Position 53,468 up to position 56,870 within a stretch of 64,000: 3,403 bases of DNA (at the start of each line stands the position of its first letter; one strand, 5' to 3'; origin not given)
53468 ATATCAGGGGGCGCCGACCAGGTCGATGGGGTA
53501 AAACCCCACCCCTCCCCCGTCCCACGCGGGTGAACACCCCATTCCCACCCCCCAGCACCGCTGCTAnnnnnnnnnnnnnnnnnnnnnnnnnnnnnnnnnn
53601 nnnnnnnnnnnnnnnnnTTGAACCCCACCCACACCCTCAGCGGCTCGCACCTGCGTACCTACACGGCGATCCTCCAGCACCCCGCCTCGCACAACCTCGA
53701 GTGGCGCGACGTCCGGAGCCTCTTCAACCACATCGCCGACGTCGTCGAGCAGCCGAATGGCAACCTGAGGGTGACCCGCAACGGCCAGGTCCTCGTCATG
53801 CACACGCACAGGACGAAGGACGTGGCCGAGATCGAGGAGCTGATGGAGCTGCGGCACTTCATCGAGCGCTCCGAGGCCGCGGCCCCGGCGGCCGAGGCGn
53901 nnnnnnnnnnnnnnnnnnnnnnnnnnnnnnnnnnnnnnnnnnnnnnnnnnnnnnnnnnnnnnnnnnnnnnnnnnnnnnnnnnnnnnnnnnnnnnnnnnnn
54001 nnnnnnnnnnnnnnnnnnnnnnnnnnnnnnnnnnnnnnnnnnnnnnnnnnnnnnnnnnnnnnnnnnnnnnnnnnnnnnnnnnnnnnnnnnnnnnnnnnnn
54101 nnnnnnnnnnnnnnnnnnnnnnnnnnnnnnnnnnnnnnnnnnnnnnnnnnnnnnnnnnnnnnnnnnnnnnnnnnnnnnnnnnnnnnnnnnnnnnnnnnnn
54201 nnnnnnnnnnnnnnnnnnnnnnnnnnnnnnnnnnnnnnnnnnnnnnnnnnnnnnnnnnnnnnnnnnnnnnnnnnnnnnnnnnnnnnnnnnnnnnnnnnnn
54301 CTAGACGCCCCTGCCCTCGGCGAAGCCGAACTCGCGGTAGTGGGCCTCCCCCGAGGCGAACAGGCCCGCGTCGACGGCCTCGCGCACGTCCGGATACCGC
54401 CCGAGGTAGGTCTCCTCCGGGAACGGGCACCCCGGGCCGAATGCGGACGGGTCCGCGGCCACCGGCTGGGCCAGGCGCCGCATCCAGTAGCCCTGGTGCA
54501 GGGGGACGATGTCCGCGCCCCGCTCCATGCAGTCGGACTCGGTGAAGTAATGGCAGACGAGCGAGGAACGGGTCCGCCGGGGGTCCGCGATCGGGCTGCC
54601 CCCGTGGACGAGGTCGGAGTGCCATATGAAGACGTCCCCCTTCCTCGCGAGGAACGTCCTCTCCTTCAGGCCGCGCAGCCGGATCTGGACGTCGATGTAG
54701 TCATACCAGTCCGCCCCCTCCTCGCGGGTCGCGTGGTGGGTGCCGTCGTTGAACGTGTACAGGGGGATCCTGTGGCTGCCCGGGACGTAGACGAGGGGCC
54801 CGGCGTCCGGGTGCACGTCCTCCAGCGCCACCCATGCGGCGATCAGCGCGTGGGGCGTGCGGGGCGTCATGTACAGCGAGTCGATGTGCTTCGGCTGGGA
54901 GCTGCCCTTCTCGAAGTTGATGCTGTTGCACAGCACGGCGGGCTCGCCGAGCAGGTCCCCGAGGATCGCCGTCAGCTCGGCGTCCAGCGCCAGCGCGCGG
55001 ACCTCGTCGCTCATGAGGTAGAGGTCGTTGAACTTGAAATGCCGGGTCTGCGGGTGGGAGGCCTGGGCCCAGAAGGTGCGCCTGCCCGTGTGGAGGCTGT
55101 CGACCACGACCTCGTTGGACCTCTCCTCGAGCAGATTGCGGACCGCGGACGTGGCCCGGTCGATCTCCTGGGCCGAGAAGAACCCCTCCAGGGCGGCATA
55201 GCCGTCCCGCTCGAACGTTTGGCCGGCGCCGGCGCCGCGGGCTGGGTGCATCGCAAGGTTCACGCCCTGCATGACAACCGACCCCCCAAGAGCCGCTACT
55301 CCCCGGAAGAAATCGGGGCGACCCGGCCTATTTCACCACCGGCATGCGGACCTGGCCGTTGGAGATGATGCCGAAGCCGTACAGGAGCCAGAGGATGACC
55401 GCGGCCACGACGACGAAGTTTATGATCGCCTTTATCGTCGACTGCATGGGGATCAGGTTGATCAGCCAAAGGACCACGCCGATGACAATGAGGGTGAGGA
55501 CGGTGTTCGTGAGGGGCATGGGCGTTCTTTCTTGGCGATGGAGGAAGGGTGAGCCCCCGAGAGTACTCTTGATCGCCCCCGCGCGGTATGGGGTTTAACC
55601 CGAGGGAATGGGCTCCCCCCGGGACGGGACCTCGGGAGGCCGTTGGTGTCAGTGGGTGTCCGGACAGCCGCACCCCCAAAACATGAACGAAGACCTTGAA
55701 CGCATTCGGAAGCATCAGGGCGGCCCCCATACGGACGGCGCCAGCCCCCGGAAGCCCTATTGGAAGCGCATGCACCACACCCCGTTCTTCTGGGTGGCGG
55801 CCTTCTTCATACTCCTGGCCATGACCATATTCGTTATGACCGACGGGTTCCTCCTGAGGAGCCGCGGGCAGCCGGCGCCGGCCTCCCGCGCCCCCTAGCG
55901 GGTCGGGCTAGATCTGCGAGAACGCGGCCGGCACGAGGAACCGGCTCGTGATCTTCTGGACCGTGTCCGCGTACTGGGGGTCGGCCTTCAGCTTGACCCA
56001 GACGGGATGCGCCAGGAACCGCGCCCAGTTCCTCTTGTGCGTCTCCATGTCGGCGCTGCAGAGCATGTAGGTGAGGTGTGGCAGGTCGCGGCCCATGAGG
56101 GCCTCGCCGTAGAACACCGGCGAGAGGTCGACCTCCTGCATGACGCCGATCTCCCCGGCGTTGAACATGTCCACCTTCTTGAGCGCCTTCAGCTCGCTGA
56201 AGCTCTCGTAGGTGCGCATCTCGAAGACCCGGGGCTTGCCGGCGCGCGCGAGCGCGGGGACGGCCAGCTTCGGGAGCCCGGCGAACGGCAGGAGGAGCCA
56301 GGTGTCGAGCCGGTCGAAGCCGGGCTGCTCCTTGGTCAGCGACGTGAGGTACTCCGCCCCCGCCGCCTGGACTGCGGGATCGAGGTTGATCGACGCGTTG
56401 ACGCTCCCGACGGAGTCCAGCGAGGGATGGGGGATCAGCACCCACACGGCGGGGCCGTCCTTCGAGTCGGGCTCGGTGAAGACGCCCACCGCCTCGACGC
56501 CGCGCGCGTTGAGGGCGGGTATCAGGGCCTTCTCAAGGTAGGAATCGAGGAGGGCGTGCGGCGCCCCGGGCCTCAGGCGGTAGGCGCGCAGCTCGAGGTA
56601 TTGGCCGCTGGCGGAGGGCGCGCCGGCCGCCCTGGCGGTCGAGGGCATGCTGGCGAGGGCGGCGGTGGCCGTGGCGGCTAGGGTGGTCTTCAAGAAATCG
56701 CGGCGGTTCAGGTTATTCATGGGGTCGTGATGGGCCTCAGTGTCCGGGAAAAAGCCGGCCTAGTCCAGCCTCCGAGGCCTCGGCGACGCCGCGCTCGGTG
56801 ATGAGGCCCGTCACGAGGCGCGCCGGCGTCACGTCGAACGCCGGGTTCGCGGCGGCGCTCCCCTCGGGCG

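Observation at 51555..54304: Second copy of the unknown protein, paired with a different cytoplasmic kinase/NarL regulator and an ECF sigma factor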

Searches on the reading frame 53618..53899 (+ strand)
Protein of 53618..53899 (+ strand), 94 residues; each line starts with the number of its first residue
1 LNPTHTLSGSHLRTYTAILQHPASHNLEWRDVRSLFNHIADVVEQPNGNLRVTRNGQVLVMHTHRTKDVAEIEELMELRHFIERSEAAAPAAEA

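Call 56: predict_structure(alignment_id=A3)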
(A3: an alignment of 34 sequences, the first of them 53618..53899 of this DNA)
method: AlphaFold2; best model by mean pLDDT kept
length: 94 residues; sequences in the alignment: 34
mean_pLDDT: 78.2   pTM: 0.62
mean pLDDT of the five models: 78.2, 77.0, 76.7, 75.9, 75.0
residues with pLDDT >= 90: 8; 70-90: 62; 50-70: 18; < 50: 6
segments of 3 or more residues with pLDDT < 50: 90-94
pLDDT, mean of each block of 10 residues (from residue 1): 64 83 74 88 89 89 70 83 76 45
secondary structure, 60 per line:
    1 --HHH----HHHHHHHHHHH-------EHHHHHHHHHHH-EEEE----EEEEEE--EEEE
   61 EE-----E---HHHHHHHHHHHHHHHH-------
elements in order: H10-20 H29-39 E41-44 E49-54 E57-62 H72-87

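Call 61: fold_search(model_id=the predicted structure, library=pdb)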
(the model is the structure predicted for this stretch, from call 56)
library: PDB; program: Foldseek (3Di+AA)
matches with E <= 10: 436; with E <= 0.001: 0
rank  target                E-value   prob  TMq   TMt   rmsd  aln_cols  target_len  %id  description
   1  2jrb_MODEL_1_A        2.5e-01  0.44  0.36  0.47   7.2        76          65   14  C-terminal domain of ORF1p from mouse LINE-1 (released 2007-07-17)
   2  7emf_A                3.2e-01  0.23  0.32  0.10   9.4        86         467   17  Human Mediator (deletion of MED1-IDR) in a Tail-extended conformation (released 2021-05-05)
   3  8b7t_MODEL_1_A        5.4e-01  0.25  0.31  0.37   9.0        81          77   12  CPSF73 CTD3 (released 2023-05-03)
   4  6hpb_A                6.5e-01  0.47  0.37  0.54   3.2        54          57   26  Crystal structure of the E.coli HicAB toxin-antitoxin complex (released 2019-09-18)
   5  1q3t                  7.4e-01  0.06  0.19  0.11  11.8        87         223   16  Solution structure and function of an essential CMP kinase of Streptococcus pneumoniae (released 2004-08-03)
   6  8buv_A                1.0e+00  0.16  0.23  0.34   7.8        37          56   19  HIV-1 Integrase Catalytic Core Domain and C-Terminal Domain in Complex with Allosteric Integrase Inhibitor LEDGIN 3 (released 2023-12-13)
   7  7ena_a                1.2e+00  0.10  0.30  0.09   9.7        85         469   16  TFIID-based PIC-Mediator holo-complex in pre-assembled state (pre-hPIC-MED) (released 2021-05-26)
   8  6drt_A                1.2e+00  0.20  0.26  0.12   6.0        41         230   20  Crystal structure of the processivity clamp GP45 complexed with recognition peptide of ligase from bacteriophage T4 (released 2018-09-26)
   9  8gxq_a                1.2e+00  0.11  0.32  0.10  10.4        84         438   18  PIC-Mediator in complex with +1 nucleosome (T40N) in MH-binding state (released 2022-11-02)
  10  7bgs_B                1.3e+00  0.25  0.26  0.20   2.5        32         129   19  Archeal holliday junction resolvase from Thermus thermophilus phage 15-6 (released 2022-01-19)
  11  2kq8_MODEL_1_A        1.4e+00  0.21  0.22  0.29   1.7        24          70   25  Solution NMR structure of a domain from BT9727_4915 from Bacillus thuringiensis, Northeast Structural Genomics (released 2010-01-26)
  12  8buv_C                1.4e+00  0.14  0.23  0.35   7.8        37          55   19  HIV-1 Integrase Catalytic Core Domain and C-Terminal Domain in Complex with Allosteric Integrase Inhibitor LEDGIN 3 (released 2023-12-13)
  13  3huh_B                1.4e+00  0.09  0.23  0.18  13.6        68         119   10  The structure of biphenyl-2,3-diol 1,2-dioxygenase iii-related protein from salmonella typhimurium (released 2009-06-23)
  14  7o06_C                1.4e+00  0.05  0.23  0.23  11.3        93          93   13  Crystal structure of the N-terminal domain of CEP164(1-109) bound to camelid nanobody 10Z (released 2021-09-08)
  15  4nkb_A                1.5e+00  0.07  0.21  0.12  10.4        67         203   16  Crystal Structure of the cryptic polo box (CPB)of ZYG-1 (released 2014-08-27)
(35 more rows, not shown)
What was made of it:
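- On HicA toxin (N-terminal domain): Foldseek 6hpb_A gives E 0.65, TMt 0.54 (call 61).
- Closest known: HicA toxin. Same: 6hpb_A superposes at 3.2 A over 54 columns with 26% identity (call 61).
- Weak HicA signals: 6hpb_A TMt 0.54, rmsd 3.2 A over 54 columns, E 0.65 (call 61).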

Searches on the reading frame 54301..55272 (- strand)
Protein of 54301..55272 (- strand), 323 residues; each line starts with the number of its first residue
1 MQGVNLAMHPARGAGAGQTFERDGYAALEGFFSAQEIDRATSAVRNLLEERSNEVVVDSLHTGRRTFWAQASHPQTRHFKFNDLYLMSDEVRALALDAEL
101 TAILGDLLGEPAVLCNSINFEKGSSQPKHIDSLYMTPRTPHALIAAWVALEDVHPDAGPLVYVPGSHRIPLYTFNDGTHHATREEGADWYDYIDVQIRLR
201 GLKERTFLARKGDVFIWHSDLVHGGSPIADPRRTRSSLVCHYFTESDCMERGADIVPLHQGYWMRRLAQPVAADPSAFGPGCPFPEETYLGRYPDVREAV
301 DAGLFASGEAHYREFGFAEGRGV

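Call 6: search_protein_families(library=pfam, proteins=[window:54301-55272:-], max_evalue=0.01)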
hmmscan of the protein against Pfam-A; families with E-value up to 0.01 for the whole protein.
window:54301-55272:- (323 aa): 1 family
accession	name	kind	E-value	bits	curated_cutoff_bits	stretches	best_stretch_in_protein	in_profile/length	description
PF05721.19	PhyH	-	3.9e-25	89.8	22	1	20-227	1-204/213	Phytanoyl-CoA dioxygenase (PhyH)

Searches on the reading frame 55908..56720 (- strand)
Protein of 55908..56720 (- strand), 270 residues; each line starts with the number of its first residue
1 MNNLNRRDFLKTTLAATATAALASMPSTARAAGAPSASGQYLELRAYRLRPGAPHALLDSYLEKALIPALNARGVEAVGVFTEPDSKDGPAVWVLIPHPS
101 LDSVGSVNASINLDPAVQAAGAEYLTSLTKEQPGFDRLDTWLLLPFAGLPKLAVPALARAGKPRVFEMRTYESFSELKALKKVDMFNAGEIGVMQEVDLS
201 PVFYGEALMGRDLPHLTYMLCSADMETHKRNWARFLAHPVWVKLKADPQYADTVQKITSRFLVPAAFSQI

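Call 25: search_protein_families(library=pfam, proteins=[window:55908-56720:-], max_evalue=0.001)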
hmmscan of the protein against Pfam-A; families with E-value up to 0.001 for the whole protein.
window:55908-56720:- (270 aa): 2 families
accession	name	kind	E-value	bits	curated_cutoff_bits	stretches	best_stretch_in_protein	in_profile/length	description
PF07978.19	NIPSNAP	-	1.4e-17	64.2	22.3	1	166-269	1-102/102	NIPSNAP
PF10518.14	TAT_signal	-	2.7e-07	30.6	22.7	1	3-23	1-21/21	TAT (twin-arginine translocation) pathway signal sequence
